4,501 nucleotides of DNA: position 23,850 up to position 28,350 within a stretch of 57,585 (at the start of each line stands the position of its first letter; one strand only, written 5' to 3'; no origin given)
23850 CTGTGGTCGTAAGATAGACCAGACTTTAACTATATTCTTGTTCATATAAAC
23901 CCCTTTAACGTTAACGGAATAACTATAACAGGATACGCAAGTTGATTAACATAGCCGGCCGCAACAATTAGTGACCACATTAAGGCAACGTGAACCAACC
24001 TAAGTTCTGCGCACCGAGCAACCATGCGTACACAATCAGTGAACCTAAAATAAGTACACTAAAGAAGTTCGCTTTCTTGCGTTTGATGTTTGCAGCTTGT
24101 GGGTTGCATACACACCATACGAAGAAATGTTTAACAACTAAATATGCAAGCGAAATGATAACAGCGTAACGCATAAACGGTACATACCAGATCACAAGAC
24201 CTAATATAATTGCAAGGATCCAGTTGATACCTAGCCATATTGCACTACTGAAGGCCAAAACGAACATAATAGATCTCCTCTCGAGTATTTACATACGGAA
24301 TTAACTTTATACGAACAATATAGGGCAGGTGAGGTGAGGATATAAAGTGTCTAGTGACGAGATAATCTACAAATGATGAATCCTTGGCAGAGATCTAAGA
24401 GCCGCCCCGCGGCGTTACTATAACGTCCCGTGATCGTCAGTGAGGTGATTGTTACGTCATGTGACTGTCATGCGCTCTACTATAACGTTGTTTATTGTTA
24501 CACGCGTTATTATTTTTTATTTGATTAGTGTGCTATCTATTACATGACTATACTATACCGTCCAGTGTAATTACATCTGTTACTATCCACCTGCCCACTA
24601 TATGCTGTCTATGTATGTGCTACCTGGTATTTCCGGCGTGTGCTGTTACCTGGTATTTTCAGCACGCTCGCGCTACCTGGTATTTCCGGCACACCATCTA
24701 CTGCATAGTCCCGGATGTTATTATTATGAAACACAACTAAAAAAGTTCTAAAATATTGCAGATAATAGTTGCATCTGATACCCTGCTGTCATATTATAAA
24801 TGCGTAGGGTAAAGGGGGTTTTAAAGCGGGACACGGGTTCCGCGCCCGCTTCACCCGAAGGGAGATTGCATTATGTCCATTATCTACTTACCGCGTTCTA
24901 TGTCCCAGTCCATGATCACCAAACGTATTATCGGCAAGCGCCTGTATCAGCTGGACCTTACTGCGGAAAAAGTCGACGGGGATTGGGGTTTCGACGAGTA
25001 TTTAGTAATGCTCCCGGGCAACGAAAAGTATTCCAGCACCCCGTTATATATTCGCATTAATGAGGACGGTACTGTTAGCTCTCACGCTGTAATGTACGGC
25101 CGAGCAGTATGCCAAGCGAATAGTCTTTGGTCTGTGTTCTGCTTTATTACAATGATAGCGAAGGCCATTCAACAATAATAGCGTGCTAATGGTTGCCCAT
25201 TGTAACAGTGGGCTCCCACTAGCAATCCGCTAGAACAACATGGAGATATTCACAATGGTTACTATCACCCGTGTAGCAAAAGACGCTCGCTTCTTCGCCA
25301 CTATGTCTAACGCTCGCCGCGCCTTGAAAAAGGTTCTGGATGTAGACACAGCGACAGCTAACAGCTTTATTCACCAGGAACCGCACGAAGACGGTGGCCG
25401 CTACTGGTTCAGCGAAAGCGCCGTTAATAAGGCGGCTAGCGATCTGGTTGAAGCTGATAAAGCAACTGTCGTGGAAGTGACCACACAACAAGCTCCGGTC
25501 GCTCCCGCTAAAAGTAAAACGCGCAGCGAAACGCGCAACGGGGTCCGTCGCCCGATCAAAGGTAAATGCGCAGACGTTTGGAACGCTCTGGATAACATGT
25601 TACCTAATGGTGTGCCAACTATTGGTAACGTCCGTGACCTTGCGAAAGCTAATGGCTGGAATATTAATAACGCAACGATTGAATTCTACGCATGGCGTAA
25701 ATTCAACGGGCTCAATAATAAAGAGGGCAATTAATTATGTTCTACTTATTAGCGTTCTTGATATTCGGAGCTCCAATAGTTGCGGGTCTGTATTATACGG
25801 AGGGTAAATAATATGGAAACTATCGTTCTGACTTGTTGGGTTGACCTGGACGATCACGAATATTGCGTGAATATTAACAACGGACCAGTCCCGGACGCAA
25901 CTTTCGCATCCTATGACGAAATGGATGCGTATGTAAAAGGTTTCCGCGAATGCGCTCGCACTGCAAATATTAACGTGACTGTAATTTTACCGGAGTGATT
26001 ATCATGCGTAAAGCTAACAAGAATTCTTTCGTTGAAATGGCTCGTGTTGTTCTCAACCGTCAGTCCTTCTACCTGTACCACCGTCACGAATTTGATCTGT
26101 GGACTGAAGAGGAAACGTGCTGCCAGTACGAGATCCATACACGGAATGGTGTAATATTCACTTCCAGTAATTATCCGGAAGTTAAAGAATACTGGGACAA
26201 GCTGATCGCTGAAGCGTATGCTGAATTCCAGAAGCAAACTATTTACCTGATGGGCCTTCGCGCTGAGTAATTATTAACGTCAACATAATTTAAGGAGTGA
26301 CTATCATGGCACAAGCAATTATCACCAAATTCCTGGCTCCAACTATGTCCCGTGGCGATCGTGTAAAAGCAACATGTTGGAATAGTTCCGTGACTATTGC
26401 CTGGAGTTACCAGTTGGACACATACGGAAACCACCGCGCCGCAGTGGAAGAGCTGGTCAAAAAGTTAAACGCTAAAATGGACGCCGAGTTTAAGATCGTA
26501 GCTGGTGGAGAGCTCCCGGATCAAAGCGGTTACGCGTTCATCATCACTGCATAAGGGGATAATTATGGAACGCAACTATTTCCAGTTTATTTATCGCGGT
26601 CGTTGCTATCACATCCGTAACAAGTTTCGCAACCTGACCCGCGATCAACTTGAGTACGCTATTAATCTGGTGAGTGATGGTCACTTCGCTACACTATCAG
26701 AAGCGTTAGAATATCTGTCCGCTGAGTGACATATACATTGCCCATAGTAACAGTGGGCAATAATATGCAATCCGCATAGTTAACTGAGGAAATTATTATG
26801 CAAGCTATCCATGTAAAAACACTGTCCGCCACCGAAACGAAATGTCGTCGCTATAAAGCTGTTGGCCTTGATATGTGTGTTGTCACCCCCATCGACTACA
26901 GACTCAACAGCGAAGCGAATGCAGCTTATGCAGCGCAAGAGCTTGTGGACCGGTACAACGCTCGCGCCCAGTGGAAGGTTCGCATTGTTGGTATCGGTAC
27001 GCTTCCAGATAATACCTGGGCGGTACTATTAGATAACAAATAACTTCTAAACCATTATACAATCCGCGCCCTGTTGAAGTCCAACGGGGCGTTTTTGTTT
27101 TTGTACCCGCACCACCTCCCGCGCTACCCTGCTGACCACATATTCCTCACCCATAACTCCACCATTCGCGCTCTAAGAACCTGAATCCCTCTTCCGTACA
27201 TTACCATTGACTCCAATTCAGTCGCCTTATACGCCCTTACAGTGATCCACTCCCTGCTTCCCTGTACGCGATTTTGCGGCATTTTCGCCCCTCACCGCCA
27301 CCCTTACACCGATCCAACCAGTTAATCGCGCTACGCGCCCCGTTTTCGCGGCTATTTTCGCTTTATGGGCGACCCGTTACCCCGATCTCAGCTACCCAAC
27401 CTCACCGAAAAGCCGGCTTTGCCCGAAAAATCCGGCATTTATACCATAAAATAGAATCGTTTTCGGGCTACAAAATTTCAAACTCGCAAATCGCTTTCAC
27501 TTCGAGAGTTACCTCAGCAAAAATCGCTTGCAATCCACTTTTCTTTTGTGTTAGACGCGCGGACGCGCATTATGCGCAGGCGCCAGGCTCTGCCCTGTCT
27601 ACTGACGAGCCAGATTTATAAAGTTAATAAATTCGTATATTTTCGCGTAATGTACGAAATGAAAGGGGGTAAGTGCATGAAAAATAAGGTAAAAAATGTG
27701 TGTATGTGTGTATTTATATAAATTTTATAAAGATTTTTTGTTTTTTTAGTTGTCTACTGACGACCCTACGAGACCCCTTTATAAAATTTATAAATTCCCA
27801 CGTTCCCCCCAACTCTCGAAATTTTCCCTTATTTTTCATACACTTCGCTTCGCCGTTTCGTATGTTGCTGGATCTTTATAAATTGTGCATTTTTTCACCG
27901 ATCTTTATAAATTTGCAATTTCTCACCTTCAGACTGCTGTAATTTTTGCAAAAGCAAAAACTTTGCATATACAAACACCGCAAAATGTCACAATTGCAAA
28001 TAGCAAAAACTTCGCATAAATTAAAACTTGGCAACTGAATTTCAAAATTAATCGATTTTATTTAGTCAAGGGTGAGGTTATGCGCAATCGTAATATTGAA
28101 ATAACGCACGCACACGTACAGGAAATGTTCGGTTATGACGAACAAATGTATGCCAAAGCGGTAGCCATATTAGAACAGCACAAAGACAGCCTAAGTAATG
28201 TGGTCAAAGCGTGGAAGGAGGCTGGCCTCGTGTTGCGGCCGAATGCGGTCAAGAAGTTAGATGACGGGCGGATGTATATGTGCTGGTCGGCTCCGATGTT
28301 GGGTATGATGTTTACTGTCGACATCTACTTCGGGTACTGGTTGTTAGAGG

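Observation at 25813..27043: Family of small paralogue-like early proteins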

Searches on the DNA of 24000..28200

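Call 87: search_rna_families(source=window, start=24000, end=28200, threshold=evalue, max_evalue=1)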
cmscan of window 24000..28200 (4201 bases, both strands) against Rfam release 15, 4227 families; matches with E-value up to 1: 0.
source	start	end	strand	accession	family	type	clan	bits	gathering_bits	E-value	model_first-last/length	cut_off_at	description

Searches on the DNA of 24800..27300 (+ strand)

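Call 7: search_dna_similar(query=window:24800-27300:+, collection=phages, mode=near, max_rows=25)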
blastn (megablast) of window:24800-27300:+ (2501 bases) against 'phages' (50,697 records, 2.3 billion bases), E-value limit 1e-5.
Records with a match: 17; places in all: 19; records where one place covers at least 80% of the query: 13.
Best place of each record, by identity: 90-95% 12; 80-90% 5.
By first word of the organism name: Enterobacteria 8; Escherichia 7; Salmonella 2.
By host as written in the record: Escherichia coli K-12 MG1655 6; Escherichia coli 4; Salmonella enterica subsp. enterica serovar Enteritidis 2; Escherichia coli K-12 2; Escherichia coli HER 1036 1; Escherichia sp. 1; Escherichia coli DH5a 1.
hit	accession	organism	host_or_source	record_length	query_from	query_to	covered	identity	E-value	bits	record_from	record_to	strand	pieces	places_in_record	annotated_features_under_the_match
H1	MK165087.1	Escherichia phage BRET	Escherichia coli HER 1036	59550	3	2501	92%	92.8%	0e+0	3332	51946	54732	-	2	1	hypothetical protein (x8)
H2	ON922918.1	Escherichia phage vB_EcoM_PD328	Escherichia sp.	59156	3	2501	92%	92.0%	0e+0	3234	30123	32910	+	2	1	hypothetical protein (x8)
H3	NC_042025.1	Salmonella phage SE1 (in:Nonagvirus)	Salmonella enterica subsp. enterica ...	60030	2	2501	89%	94.3%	0e+0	3426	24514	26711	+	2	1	hypothetical protein (x6)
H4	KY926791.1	Salmonella phage SE1Kor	Salmonella enterica subsp. enterica ...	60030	2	2501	89%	94.3%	0e+0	3426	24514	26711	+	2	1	hypothetical protein (x6)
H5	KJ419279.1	Enterobacteria phage 9g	Escherichia coli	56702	2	2501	90%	90.7%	0e+0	2989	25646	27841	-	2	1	hypothetical protein (x5)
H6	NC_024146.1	Enterobacteria phage 9g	Escherichia coli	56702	2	2501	90%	90.7%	0e+0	2989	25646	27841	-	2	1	hypothetical protein (x5)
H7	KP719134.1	Enterobacteria phage JenK1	Escherichia coli K-12 MG1655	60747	3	2501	82%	92.3%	0e+0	2909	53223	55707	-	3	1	hypothetical protein (x7)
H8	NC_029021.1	Enterobacteria phage JenK1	Escherichia coli K-12 MG1655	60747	3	2501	82%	92.3%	0e+0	2909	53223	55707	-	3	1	hypothetical protein (x7)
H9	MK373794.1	Escherichia phage vB_EcoS_HdK1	Escherichia coli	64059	5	2501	82%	90.9%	0e+0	2747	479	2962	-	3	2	hypothetical protein (x7) | terminator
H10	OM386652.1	Escherichia phage vB_EcoS_ESCO3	Escherichia coli DH5a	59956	1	2501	82%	90.1%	0e+0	2659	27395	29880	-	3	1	hypothetical protein (x7)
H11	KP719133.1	Enterobacteria phage JenP2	Escherichia coli K-12 MG1655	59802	2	2501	82%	90.0%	0e+0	2650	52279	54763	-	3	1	hypothetical protein (x7)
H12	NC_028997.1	Enterobacteria phage JenP2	Escherichia coli K-12 MG1655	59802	2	2501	82%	90.0%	0e+0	2650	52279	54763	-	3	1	hypothetical protein (x7)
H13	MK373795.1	Escherichia phage vB_EcoS_HdSG1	Escherichia coli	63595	5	2501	82%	89.7%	0e+0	2606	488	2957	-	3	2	hypothetical protein (x7) | terminator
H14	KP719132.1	Enterobacteria phage JenP1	Escherichia coli K-12 MG1655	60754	3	2025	71%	89.9%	0e+0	2273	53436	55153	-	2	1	hypothetical protein (x6)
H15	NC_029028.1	Enterobacteria phage JenP1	Escherichia coli K-12 MG1655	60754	3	2025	71%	89.9%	0e+0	2273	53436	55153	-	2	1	hypothetical protein (x6)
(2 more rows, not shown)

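Call 12: get_annotated_region(hit=H3, flank=2500)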
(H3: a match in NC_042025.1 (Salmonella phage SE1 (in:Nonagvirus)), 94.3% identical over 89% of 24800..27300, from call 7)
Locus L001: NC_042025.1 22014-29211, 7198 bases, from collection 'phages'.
description: Salmonella phage SE1 (in:Nonagvirus), complete genome.
organism: Salmonella phage SE1 (in:Nonagvirus) (NCBI taxid 2115848)
taxonomy: Viruses; Duplodnaviria; Heunggongvirae; Uroviricota; Caudoviricetes; Queuovirinae; Nonagvirus; Nonagvirus SE1Kor
host: Salmonella enterica subsp. enterica serovar Enteritidis; source: -; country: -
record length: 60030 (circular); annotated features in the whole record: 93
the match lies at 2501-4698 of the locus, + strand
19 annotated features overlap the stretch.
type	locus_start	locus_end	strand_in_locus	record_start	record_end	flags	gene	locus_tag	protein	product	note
CDS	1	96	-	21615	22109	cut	-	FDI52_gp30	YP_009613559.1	peptidase HslV family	-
CDS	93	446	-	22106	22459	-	-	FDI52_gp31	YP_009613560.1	hypothetical protein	-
CDS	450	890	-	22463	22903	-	-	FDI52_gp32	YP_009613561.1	hypothetical protein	-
CDS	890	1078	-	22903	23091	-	-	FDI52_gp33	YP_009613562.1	hypothetical protein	-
CDS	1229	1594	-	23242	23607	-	-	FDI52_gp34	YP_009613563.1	hypothetical protein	-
CDS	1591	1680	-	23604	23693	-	-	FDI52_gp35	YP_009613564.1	hypothetical protein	-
CDS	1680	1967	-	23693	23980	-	-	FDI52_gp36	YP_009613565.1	hypothetical protein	-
CDS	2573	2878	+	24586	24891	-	-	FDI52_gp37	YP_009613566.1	hypothetical protein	-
CDS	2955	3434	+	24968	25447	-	-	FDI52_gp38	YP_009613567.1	hypothetical protein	-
CDS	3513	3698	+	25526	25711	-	-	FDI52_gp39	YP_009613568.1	hypothetical protein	-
CDS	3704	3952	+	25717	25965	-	-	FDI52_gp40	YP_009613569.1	hypothetical protein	-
CDS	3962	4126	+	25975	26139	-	-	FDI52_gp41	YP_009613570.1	hypothetical protein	-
CDS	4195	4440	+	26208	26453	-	-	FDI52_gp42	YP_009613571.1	hypothetical protein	-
CDS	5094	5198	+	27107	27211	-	-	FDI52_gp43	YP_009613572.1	hypothetical protein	-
CDS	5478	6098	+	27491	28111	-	-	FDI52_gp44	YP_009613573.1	hypothetical protein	-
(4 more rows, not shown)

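Call 47: get_annotated_region(hit=H1, flank=1500)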
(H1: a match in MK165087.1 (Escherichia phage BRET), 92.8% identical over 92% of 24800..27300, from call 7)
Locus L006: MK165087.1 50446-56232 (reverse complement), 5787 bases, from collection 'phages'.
description: Escherichia phage BRET, complete genome.
organism: Escherichia phage BRET (NCBI taxid 2488948)
taxonomy: Viruses; Duplodnaviria; Heunggongvirae; Uroviricota; Caudoviricetes; Queuovirinae; Nonagvirus
host: Escherichia coli HER 1036; source: intestine sample of chicken; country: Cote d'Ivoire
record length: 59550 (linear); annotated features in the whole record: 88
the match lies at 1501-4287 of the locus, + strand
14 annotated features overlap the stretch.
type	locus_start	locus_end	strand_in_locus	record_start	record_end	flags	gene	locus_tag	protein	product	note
CDS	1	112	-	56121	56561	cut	-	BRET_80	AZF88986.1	hypothetical protein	-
CDS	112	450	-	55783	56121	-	-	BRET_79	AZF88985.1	hypothetical protein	-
CDS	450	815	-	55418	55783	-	-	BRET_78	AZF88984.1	hypothetical protein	-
CDS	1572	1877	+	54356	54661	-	-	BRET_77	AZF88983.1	hypothetical protein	-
CDS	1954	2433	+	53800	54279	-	-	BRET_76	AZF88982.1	hypothetical protein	-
CDS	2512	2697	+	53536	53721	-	-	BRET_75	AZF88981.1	hypothetical protein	-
CDS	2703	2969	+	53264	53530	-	-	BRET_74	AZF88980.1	hypothetical protein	-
CDS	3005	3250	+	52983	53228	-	-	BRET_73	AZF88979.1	hypothetical protein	-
CDS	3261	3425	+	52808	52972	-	-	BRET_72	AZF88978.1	hypothetical protein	-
CDS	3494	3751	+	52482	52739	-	-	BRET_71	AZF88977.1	hypothetical protein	-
CDS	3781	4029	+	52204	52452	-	-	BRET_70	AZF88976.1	hypothetical protein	-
CDS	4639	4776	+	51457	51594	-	-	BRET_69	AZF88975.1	hypothetical protein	-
CDS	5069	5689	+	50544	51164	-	-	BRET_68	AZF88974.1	hypothetical protein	-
CDS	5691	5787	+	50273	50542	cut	-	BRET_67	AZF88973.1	hypothetical protein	-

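Call 48: get_annotated_region(hit=H5, flank=1500)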
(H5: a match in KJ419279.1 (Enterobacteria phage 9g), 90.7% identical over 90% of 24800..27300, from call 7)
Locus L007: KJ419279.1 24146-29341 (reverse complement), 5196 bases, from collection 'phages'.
description: Enterobacteria phage 9g, complete genome.
organism: Enterobacteria phage 9g (NCBI taxid 1468411)
taxonomy: Viruses; Duplodnaviria; Heunggongvirae; Uroviricota; Caudoviricetes; Queuovirinae; Nonagvirus; Nonagvirus nv9g
host: Escherichia coli; source: horse feces; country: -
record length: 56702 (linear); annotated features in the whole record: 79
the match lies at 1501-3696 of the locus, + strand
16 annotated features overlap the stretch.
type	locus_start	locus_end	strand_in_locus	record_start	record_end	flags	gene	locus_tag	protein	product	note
CDS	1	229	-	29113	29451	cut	-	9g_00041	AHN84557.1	hypothetical protein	-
CDS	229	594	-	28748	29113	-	-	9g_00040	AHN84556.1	hypothetical protein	potential sigma factor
CDS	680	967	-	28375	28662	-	-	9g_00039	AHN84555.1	hypothetical protein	-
regulatory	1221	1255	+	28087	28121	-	-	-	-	promoter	BPROM prediction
regulatory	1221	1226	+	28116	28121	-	-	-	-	minus_35_signal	-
regulatory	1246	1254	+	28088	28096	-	-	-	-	minus_10_signal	-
regulatory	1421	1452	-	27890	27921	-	-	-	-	promoter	BPROM prediction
regulatory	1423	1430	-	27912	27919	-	-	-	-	minus_10_signal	-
regulatory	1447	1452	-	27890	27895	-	-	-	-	minus_35_signal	-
CDS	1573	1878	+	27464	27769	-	-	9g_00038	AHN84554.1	hypothetical protein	-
CDS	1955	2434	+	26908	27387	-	-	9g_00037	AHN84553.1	hypothetical protein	-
CDS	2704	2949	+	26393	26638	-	-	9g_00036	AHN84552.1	hypothetical protein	TetR family transcription regulator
CDS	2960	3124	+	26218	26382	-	-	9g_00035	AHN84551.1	hypothetical protein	similar to bacterial oxidoreductases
CDS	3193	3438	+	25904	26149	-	-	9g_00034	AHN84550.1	hypothetical protein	-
CDS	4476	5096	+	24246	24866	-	-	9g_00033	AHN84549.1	hypothetical protein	-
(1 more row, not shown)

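Call 49: get_annotated_region(hit=H7, flank=1500)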
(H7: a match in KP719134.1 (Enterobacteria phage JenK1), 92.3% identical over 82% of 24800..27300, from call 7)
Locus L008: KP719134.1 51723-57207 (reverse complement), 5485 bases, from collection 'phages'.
description: Enterobacteria phage JenK1, complete genome.
organism: Enterobacteria phage JenK1 (NCBI taxid 1610836)
taxonomy: Viruses; Duplodnaviria; Heunggongvirae; Uroviricota; Caudoviricetes; Queuovirinae; Nonagvirus; Nonagvirus JenK1
host: Escherichia coli K-12 MG1655; source: camel fecal sample; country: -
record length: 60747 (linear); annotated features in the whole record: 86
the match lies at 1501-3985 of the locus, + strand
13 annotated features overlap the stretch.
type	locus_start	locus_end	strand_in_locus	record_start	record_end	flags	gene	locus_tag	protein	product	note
CDS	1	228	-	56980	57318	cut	-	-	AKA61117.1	hypothetical protein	-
CDS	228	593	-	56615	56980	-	-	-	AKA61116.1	hypothetical protein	-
CDS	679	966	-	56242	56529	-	-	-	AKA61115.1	hypothetical protein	-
CDS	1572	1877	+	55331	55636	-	-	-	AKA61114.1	hypothetical protein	-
CDS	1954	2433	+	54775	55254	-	-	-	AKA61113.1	hypothetical protein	-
CDS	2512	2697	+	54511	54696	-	-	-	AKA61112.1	hypothetical protein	-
CDS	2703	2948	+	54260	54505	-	-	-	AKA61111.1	hypothetical protein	-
CDS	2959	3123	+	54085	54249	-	-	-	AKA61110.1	hypothetical protein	-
CDS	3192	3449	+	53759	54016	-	-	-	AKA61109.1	hypothetical protein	-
CDS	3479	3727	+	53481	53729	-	-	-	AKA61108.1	hypothetical protein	-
CDS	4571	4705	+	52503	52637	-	-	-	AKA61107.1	hypothetical protein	-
CDS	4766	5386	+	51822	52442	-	-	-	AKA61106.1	hypothetical protein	-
CDS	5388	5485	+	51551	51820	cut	-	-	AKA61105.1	hypothetical protein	-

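Call 50: get_annotated_region(hit=H9, flank=1500)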
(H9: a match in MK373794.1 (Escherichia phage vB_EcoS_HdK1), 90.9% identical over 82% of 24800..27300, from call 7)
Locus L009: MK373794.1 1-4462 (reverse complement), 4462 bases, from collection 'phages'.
description: Escherichia phage vB_EcoS_HdK1, complete genome.
organism: Escherichia phage vB_EcoS_HdK1 (NCBI taxid 2508190)
taxonomy: Viruses; Duplodnaviria; Heunggongvirae; Uroviricota; Caudoviricetes; Queuovirinae; Nonagvirus
host: Escherichia coli; source: chicken dung; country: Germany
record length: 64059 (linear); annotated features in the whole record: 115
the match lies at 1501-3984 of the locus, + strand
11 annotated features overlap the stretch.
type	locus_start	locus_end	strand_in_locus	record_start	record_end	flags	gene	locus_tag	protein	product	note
CDS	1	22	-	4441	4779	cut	-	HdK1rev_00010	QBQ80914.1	hypothetical protein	similar to hypothetical protein [Enterobacteria phage JenP2] AVU33_gp78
CDS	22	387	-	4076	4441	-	-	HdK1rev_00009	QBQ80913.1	hypothetical protein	similar to hypothetical protein [Enterobacteria phage JenP2] AVU33_gp77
CDS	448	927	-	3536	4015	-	-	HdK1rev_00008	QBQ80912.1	putative HNH endonuclease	similar to homing endonuclease [Enterobacteria phage JenP1], conserved domain HNH_3 pfam13392 HNH endonuclease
CDS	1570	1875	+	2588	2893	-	-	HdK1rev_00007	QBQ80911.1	hypothetical protein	similar to hypothetical protein [Enterobacteria phage JenP1] AVU34_gp75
CDS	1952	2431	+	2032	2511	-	-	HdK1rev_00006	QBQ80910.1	hypothetical protein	similar to hypothetical protein [Enterobacteria phage JenK1]AVU35_gp73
CDS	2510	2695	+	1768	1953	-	-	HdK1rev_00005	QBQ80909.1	hypothetical protein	similar to hypothetical protein [Enterobacteria phage JenP2] AVU33_gp73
CDS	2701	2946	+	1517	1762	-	-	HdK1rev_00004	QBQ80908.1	hypothetical protein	similar to hypothetical protein [Enterobacteria phage JenP2] AVU33_gp72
CDS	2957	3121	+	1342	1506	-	-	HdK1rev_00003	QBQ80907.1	hypothetical protein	similar to hypothetical protein [Enterobacteria phage JenK1] AVU35_gp70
CDS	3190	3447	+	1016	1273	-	-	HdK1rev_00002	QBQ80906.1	hypothetical protein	similar to hypothetical protein [Enterobacteria phage JenK1]AVU35_gp69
CDS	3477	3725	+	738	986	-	-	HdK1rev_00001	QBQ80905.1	hypothetical protein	similar to hypothetical protein [Enterobacteria phage JenP2] AVU33_gp69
regulatory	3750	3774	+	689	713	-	-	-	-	terminator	putative transcriptional terminator, -13.90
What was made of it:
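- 27066..27102 (+): Intrinsic terminator closing the operon: an 11-bp stem with 7 GC pairs, followed by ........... A terminator is annotated at the same place in HdK1 (call 50).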

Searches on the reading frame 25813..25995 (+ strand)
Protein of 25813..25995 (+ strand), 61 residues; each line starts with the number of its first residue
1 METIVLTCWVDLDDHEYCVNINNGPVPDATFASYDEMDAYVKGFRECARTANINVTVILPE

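Call 6: search_protein_families(library=pfam, proteins=[window:25813-25995:+], max_evalue=1)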
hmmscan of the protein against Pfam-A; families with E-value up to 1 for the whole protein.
seq(61 aa): 0 families

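Call 8: search_protein_families(library=phrogs, proteins=[window:25813-25995:+], max_evalue=0.01)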
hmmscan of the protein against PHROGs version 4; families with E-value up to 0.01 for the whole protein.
seq(61 aa): 1 family
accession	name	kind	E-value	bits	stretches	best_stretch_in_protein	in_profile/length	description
phrog_5461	-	unknown function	9.9e-33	112.7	1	3-60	1-58/58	-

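Call 43: find_homologous_proteins(query=window:25813-25995:+, max_evalue=0.001)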
Query seq(61 aa) (61 aa): 3 proteins with E <= 0.001 among 3 candidates.
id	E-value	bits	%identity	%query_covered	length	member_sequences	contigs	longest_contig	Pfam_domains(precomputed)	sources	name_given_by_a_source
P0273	5.3e-33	129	93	100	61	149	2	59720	-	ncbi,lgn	-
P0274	3.0e-28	114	87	100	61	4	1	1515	-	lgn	-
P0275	4.2e-20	88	93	69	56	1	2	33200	-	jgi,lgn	-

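Call 84: search_protein_families(library=padloc, proteins=[window:25813-25995:+], max_evalue=0.1)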
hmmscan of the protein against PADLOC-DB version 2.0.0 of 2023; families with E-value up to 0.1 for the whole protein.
seq(61 aa): 0 families

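Call 90: predict_structure(alignment_id=A3)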
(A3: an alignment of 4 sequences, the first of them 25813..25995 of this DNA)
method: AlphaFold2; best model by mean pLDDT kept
length: 61 residues; sequences in the alignment: 4
mean_pLDDT: 52.8   pTM: 0.43
mean pLDDT of the five models: 52.8, 52.1, 51.0, 49.8, 47.6
residues with pLDDT >= 90: 0; 70-90: 10; 50-70: 24; < 50: 27
segments of 3 or more residues with pLDDT < 50: 1-25
pLDDT, mean of each block of 10 residues (from residue 1): 41 37 46 70 66 58 49
secondary structure, 60 per line:
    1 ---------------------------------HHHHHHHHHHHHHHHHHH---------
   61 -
elements in order: H34-51
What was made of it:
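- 25813..25998 (+): g3, 61 aa, acidic (pI 4.1), phrog_5461. It is NOT a paralogue of the other two. The AF2 model is poor (pLDDT 52.8, call 90).
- Tried and rejected: Its AF2 model was too poor to use (pLDDT 52.8, call 90).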
